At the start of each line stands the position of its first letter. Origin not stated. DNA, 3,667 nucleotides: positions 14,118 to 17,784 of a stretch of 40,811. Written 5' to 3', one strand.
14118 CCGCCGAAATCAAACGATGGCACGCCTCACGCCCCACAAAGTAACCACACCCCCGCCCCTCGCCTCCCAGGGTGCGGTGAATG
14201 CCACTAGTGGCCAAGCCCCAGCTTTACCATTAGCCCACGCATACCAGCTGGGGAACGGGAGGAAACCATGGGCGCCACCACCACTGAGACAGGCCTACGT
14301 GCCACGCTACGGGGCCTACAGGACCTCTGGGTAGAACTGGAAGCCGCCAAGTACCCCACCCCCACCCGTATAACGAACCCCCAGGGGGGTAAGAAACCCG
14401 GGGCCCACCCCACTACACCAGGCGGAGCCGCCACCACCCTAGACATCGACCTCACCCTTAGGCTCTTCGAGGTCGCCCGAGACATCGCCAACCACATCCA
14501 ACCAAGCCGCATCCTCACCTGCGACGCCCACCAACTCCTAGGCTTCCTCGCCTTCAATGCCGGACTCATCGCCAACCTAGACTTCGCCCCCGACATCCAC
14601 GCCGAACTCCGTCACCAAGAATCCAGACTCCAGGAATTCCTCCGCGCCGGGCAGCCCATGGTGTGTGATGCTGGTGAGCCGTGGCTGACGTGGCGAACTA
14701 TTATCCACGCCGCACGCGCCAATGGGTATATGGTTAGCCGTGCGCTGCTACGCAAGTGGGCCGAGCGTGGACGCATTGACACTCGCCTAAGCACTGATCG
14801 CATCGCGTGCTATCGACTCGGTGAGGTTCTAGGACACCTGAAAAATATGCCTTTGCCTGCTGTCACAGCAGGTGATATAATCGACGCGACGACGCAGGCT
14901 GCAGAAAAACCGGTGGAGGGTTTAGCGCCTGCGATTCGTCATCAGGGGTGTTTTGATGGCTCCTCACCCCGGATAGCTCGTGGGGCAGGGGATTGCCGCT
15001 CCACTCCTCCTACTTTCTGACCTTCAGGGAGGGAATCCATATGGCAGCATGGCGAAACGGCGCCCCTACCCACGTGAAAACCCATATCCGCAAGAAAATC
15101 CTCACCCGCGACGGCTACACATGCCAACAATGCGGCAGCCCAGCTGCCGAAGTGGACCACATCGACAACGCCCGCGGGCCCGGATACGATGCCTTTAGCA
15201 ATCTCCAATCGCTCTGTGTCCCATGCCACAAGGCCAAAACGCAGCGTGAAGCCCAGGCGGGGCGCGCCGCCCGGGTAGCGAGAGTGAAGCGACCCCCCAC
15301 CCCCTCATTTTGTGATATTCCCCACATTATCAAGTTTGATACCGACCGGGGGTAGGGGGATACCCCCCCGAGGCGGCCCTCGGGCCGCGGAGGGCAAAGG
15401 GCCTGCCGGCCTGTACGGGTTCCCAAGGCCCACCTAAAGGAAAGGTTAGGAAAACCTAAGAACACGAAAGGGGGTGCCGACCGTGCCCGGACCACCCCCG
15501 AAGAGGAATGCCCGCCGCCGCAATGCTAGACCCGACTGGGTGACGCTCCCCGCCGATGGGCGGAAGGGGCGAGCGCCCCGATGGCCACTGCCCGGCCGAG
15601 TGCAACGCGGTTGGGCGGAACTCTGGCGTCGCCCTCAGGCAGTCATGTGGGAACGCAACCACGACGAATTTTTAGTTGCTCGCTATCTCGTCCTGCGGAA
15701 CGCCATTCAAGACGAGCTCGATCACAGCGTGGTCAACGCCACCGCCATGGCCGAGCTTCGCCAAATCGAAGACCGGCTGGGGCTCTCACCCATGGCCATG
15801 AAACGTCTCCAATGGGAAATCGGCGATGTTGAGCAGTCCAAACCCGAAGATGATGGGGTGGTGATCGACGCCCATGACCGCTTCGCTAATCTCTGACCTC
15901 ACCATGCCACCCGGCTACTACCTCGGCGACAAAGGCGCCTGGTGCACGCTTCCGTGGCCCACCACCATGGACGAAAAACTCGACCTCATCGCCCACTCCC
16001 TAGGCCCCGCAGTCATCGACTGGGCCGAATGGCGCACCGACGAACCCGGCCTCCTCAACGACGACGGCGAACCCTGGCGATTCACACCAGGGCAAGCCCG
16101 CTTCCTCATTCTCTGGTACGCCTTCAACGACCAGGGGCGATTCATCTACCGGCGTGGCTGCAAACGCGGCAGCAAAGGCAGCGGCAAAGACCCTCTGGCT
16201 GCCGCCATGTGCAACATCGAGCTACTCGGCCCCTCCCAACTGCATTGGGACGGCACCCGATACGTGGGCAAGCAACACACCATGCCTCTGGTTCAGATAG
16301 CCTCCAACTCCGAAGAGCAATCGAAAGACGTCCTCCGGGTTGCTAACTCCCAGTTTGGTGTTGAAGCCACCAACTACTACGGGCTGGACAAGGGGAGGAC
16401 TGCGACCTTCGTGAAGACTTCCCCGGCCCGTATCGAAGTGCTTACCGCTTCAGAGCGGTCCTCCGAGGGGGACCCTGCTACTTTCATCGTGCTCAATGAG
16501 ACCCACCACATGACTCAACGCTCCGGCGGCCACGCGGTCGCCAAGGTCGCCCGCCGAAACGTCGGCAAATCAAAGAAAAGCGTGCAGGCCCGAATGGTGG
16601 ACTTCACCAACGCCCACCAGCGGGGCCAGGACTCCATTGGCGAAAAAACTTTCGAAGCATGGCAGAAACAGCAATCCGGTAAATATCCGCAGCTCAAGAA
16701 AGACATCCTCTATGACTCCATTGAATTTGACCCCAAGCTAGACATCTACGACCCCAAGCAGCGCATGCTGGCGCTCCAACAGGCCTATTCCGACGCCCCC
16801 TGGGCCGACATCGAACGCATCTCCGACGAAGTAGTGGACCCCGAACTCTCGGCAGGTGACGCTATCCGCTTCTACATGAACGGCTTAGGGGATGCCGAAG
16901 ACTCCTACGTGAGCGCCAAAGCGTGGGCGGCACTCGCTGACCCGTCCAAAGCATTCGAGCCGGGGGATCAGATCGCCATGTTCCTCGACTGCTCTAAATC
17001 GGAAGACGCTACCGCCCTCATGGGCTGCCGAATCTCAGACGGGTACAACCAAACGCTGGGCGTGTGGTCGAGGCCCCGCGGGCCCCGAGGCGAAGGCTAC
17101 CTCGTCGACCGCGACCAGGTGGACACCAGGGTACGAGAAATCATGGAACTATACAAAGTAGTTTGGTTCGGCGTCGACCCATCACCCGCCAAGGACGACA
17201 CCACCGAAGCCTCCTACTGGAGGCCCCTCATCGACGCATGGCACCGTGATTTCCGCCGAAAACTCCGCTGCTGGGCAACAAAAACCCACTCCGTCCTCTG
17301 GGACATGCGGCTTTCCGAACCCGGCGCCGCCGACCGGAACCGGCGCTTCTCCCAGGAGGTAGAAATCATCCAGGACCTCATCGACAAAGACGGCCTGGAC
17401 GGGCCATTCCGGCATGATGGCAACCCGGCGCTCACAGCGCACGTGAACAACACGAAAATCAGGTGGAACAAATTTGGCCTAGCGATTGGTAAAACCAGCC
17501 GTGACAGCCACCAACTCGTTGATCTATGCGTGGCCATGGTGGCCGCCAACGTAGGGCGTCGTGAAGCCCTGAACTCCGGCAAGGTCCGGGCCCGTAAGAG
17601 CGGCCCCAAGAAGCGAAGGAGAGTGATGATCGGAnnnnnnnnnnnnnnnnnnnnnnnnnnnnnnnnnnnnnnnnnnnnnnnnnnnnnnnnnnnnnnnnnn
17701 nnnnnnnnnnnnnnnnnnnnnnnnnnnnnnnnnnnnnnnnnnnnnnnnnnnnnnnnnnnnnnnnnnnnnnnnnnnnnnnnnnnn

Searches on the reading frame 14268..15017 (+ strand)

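Call 79: search_protein_families(library=phrogs, proteins=[window:14268-15017:+], max_evalue=0.001)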
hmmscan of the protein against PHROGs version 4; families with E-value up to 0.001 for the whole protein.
window:14268-15017:+ (250 aa): 2 families
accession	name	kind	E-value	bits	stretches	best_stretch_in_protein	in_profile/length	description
phrog_12885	-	unknown function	8.4e-34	117.8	1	7-193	4-194/203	-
phrog_908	-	unknown function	0.00013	22.1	0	8-117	71-185/361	-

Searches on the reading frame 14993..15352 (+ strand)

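Call 79: search_protein_families(library=phrogs, proteins=[window:14993-15352:+], max_evalue=0.001)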
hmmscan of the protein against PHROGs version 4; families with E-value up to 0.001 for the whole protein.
window:14993-15352:+ (120 aa): 32 families (the best 25 are shown)
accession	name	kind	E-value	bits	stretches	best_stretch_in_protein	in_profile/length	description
phrog_333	-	DNA, RNA and nucleotide metabolism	2.9e-22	80.3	1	18-104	6-100/138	HNH endonuclease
phrog_589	-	DNA, RNA and nucleotide metabolism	4.1e-21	76.5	1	19-97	69-153/179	HNH endonuclease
phrog_144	-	DNA, RNA and nucleotide metabolism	1.7e-17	64.7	1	29-92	72-142/175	HNH endonuclease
phrog_7785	-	DNA, RNA and nucleotide metabolism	3.9e-15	57.1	1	20-89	40-118/147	HNH endonuclease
phrog_4581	-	head and packaging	4.5e-14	53.7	1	16-90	49-116/395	terminase small subunit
phrog_5956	-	DNA, RNA and nucleotide metabolism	2.9e-13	50.7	1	28-96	46-121/138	HNH endonuclease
phrog_119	-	DNA, RNA and nucleotide metabolism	1.3e-10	41.7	1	31-93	193-265/443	HNH endonuclease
phrog_6050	-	DNA, RNA and nucleotide metabolism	3e-10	40.5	1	33-87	303-362/402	HNH endonuclease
phrog_2323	-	DNA, RNA and nucleotide metabolism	4e-10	40.6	1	30-94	25-95/113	HNH endonuclease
phrog_1271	-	DNA, RNA and nucleotide metabolism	2.1e-09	38.2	1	25-87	250-320/361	HNH endonuclease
phrog_2214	-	DNA, RNA and nucleotide metabolism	3.7e-09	37.2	1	25-88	177-242/429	HNH endonuclease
phrog_16726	-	DNA, RNA and nucleotide metabolism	1.7e-08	35.6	1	29-88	81-146/308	HNH endonuclease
phrog_740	-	DNA, RNA and nucleotide metabolism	3.6e-07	30.5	1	26-102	23-105/332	HNH endonuclease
phrog_16986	-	unknown function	8.8e-07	29.7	1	28-85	7-68/248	-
phrog_14314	-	DNA, RNA and nucleotide metabolism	1.2e-06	30.1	1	28-96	3-75/252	HNH endonuclease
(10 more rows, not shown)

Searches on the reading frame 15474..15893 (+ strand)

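Call 79: search_protein_families(library=phrogs, proteins=[window:15474-15893:+], max_evalue=0.001)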
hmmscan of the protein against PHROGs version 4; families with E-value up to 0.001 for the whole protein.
window:15474-15893:+ (140 aa): 1 family
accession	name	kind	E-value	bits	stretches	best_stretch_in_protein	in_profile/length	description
phrog_226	-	tail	4.8e-21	76.3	1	5-126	4-131/157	minor tail protein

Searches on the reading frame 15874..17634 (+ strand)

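Call 78: search_protein_families(library=pfam, proteins=[window:15874-17634:+], max_evalue=0.01)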
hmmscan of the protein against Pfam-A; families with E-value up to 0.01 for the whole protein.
window:15874-17634:+ (587 aa): 1 family
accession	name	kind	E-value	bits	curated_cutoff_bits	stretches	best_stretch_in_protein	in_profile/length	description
PF20441.4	TerL_nuclease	-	8.2e-05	22.3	24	1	491-558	216-278/286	Terminase large subunit, endonuclease domain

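Call 79: search_protein_families(library=phrogs, proteins=[window:15874-17634:+], max_evalue=0.001)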
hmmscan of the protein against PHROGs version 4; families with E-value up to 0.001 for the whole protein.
window:15874-17634:+ (587 aa): 4 families
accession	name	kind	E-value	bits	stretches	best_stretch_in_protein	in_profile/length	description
phrog_9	-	head and packaging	1.3e-55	190.6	1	36-577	71-678/812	terminase large subunit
phrog_19179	-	head and packaging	1.8e-16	61.4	1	131-351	135-340/347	terminase large subunit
phrog_21277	-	head and packaging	7.7e-05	23.4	0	362-569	12-191/208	terminase large subunit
phrog_2699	-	head and packaging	0.00036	20.5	0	508-559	240-290/315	terminase large subunit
